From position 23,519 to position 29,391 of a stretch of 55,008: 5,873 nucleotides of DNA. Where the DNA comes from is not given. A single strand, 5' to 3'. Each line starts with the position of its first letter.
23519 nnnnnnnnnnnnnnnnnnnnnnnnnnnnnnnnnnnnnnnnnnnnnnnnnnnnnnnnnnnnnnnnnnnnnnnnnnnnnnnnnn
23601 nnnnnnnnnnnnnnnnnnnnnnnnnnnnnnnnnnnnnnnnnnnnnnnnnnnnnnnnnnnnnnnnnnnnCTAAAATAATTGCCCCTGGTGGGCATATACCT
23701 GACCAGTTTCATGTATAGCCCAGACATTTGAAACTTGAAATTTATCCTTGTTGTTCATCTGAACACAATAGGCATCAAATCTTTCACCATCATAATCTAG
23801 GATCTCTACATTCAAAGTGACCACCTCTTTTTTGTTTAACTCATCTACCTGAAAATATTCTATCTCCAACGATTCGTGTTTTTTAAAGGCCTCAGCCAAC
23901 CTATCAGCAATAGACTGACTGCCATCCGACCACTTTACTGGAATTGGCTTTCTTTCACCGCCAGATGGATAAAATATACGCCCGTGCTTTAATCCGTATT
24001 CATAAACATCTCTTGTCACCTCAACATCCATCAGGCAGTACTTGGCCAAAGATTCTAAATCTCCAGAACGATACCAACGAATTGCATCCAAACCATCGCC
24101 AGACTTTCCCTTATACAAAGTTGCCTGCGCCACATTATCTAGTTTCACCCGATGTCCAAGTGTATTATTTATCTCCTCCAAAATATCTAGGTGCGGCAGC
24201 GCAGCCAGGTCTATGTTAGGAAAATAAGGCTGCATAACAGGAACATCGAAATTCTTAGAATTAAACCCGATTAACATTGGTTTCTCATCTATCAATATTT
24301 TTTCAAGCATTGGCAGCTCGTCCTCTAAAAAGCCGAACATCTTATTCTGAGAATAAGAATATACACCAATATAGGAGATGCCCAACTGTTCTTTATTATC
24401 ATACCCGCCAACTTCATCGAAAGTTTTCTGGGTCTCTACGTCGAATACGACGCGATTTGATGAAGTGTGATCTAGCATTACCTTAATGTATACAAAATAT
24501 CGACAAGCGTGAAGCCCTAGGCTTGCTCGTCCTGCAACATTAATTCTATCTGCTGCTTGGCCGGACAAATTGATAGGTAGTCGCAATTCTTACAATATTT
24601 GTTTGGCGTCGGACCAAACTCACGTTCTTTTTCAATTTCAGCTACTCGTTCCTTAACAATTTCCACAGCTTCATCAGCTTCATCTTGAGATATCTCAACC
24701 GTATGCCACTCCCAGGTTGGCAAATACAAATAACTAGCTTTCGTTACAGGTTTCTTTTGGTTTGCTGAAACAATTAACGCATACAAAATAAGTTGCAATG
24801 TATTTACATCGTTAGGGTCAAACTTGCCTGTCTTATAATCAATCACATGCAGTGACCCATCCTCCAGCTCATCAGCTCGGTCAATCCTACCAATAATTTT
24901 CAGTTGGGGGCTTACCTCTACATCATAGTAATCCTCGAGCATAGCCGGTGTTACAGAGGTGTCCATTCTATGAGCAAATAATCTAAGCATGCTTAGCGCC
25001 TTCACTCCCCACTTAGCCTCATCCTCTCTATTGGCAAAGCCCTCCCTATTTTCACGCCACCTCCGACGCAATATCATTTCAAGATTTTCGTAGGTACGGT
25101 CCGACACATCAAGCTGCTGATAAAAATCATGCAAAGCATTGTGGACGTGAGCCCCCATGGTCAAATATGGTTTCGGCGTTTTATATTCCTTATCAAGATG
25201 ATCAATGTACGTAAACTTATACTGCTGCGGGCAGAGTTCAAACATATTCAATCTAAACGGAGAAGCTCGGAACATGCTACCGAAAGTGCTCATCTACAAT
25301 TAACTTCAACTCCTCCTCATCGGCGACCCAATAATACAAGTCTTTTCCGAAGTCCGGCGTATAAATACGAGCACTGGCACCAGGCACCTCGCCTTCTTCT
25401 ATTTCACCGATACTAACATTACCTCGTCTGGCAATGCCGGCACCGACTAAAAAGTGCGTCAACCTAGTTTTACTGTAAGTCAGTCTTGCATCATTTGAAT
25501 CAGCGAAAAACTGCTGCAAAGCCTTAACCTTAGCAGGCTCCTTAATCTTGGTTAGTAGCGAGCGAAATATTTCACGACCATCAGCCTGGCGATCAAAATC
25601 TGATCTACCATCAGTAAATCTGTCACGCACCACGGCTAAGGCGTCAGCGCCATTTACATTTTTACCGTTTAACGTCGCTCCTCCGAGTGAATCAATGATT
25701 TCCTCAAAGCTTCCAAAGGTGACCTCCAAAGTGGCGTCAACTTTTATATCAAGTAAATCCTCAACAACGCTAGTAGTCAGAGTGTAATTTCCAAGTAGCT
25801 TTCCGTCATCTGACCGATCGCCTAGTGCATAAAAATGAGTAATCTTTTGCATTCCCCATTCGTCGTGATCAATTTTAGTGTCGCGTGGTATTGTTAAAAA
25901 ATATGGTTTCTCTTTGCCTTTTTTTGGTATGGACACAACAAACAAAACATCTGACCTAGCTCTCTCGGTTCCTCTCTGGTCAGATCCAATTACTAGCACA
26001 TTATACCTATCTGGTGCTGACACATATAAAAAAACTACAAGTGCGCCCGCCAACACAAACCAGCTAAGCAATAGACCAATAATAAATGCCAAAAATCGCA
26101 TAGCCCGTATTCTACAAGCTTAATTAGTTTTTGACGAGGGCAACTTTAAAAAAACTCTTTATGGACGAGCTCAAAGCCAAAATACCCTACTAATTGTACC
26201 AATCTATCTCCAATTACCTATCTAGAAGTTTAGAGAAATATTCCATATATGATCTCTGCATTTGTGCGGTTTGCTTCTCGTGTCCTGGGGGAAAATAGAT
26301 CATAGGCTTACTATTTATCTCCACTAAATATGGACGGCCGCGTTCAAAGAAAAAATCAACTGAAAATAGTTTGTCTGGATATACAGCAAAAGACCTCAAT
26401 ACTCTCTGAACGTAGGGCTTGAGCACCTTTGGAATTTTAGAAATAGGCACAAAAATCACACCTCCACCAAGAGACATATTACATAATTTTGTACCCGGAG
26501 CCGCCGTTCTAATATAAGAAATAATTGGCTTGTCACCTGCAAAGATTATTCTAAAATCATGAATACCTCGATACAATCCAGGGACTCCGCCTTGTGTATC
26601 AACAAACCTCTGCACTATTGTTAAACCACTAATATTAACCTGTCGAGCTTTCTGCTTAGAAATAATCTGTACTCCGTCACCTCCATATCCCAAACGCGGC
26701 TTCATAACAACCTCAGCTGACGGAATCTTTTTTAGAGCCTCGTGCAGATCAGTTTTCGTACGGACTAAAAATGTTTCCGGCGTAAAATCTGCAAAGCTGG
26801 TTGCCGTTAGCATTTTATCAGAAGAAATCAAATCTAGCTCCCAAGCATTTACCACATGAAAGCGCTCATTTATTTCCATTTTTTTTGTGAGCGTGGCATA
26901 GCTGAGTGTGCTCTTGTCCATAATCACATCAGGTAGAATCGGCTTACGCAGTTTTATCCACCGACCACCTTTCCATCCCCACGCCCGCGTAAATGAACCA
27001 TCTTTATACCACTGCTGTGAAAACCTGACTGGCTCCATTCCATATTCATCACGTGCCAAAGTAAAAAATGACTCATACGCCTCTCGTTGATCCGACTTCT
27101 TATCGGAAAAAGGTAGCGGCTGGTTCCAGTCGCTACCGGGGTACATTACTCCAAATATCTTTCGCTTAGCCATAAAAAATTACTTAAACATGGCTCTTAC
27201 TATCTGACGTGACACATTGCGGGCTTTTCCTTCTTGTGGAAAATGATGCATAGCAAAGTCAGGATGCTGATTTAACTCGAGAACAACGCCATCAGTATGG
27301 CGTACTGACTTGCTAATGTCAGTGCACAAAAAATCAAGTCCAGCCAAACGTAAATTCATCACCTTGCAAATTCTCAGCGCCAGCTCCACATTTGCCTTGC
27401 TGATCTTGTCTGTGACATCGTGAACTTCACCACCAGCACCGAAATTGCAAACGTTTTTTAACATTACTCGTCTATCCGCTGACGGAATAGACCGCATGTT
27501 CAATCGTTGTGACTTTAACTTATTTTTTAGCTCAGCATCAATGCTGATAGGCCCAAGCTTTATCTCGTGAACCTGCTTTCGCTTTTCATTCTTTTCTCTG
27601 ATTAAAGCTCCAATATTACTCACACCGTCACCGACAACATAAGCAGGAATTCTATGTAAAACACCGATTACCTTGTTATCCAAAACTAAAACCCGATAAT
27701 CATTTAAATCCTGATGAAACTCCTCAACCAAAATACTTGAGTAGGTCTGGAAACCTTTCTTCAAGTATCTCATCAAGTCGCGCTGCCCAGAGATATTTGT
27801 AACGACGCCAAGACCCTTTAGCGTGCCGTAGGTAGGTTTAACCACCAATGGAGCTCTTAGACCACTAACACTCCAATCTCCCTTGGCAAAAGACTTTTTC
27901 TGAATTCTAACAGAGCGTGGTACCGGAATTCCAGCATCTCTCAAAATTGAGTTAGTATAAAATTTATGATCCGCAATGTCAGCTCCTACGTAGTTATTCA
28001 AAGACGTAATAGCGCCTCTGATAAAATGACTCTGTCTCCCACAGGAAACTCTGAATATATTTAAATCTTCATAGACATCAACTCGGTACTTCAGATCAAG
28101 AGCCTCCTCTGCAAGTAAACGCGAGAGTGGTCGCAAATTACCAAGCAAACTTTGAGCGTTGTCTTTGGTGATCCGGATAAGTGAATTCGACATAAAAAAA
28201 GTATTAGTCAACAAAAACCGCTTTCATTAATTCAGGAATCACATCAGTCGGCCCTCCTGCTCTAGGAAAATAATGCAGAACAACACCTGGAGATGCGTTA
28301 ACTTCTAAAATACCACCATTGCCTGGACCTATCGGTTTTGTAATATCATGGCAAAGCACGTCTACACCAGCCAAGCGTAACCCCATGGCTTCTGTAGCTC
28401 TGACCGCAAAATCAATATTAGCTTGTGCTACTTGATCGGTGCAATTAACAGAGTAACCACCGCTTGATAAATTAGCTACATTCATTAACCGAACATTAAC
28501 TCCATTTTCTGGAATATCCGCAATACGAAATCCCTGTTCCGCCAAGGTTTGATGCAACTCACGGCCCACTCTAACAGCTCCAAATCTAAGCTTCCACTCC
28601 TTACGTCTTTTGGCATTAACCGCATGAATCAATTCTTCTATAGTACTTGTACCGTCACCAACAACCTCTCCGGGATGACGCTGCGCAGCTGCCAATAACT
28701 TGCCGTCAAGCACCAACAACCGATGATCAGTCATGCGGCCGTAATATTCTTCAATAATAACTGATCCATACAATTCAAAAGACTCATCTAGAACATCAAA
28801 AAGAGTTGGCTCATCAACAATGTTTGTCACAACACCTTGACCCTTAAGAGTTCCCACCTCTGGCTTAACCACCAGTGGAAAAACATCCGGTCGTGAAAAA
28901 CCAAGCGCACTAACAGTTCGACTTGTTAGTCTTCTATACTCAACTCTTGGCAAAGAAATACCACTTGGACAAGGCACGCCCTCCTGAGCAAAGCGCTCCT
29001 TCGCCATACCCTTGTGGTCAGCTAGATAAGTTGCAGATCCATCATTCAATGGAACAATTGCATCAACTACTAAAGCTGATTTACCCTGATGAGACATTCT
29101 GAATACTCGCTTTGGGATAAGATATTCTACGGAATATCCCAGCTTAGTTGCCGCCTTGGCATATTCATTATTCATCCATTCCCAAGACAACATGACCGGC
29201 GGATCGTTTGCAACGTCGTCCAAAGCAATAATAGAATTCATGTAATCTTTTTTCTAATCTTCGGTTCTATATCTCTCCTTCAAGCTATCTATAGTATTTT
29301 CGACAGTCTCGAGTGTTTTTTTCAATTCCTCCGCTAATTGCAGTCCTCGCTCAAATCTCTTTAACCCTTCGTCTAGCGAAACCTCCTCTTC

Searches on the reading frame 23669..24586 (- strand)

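Call 15: search_protein_families(library=pfam, proteins=[window:23669-24586:-], max_evalue=0.001)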
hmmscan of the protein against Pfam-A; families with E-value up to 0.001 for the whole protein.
window:23669-24586:- (305 aa): 2 families
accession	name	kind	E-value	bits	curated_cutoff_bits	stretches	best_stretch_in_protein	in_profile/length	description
PF13482.12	RNase_H_2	-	3.2e-11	43.9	22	1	61-196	9-162/165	RNase_H superfamily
PF10108.15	DNA_pol_B_exo2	-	1.5e-08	35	24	1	132-191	105-166/213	Predicted 3'-5' exonuclease related to the exonuclease domain of PolB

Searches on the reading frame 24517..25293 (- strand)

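Call 15: search_protein_families(library=pfam, proteins=[window:24517-25293:-], max_evalue=0.001)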
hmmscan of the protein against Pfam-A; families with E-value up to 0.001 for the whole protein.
window:24517-25293:- (258 aa): 2 families
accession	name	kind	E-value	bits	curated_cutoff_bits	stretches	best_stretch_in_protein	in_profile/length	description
PF12705.13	PDDEXK_1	-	3.8e-37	129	22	1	9-244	1-247/247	PD-(D/E)XK nuclease superfamily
PF01930.23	Cas_Cas4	-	8.5e-08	32.9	22.7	1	134-243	53-158/160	Domain of unknown function DUF83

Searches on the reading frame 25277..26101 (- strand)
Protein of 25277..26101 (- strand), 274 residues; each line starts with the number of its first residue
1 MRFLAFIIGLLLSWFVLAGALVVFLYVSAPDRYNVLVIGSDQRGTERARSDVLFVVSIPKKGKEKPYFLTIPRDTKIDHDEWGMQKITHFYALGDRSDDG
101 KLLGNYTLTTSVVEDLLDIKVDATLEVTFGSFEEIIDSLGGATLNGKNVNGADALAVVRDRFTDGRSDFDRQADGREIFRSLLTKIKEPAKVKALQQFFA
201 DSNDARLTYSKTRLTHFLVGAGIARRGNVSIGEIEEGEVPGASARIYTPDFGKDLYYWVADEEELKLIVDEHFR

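Call 15: search_protein_families(library=pfam, proteins=[window:25277-26101:-], max_evalue=0.001)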
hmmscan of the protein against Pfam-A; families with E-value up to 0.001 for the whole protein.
window:25277-26101:- (274 aa): 1 family
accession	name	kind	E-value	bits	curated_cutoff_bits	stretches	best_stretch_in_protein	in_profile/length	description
PF03816.19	LytR_cpsA_psr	-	1e-18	68.4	24.6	1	49-144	1-88/150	LytR_cpsA_psr family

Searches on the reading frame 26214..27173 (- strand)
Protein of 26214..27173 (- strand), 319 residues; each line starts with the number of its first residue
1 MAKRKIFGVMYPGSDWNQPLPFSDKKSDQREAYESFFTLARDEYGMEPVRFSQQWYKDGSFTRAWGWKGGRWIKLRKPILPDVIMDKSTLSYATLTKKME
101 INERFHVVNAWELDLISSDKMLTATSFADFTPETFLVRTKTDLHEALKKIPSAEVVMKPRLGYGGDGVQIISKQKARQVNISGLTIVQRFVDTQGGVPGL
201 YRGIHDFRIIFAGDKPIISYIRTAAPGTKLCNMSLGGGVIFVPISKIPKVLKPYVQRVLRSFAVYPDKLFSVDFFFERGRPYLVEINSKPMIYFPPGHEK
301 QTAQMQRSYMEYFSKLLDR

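Call 64: search_protein_families(library=pfam, proteins=[window:26214-27173:-], max_evalue=0.001)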
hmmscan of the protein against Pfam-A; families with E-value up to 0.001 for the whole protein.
window:26214-27173:- (319 aa): 5 families
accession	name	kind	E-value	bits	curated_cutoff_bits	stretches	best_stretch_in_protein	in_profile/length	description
PF02955.21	GSH-S_ATP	-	7.2e-08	32.5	23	1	122-257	3-137/175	Prokaryotic glutathione synthetase, ATP-grasp domain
PF14398.11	ATPgrasp_YheCD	-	4.8e-07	29.7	26.8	0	125-177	23-73/255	YheC/D like ATP-grasp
PF02655.19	ATP-grasp_3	-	2.6e-06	28.1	23.2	1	118-193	2-71/160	ATP-grasp domain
PF08443.16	RimK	-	3e-05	24.2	21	1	131-290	18-167/188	RimK-like ATP-grasp domain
PF14397.11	ATPgrasp_ST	-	7.9e-05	22.4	31.4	0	133-183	46-92/278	Sugar-transfer associated ATP-grasp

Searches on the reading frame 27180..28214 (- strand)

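Call 64: search_protein_families(library=pfam, proteins=[window:27180-28214:-], max_evalue=0.001)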
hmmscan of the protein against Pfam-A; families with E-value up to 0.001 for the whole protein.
window:27180-28214:- (344 aa): 3 families
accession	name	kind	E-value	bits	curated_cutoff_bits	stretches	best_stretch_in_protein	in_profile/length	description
PF08443.16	RimK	-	4e-12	46.6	21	1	81-189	1-106/188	RimK-like ATP-grasp domain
PF07478.18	Dala_Dala_lig_C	-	9.8e-05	22.4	24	0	90-185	1-98/204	D-ala D-ala ligase C-terminus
PF14397.11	ATPgrasp_ST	-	0.00015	21.6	31.4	0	71-140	9-81/278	Sugar-transfer associated ATP-grasp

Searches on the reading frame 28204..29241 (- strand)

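Call 64: search_protein_families(library=pfam, proteins=[window:28204-29241:-], max_evalue=0.001)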
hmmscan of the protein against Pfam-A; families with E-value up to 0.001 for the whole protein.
window:28204-29241:- (345 aa): 1 family
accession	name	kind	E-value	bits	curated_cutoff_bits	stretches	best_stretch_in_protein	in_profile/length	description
PF08443.16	RimK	-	1.2e-05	25.4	21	0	256-320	114-169/188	RimK-like ATP-grasp domain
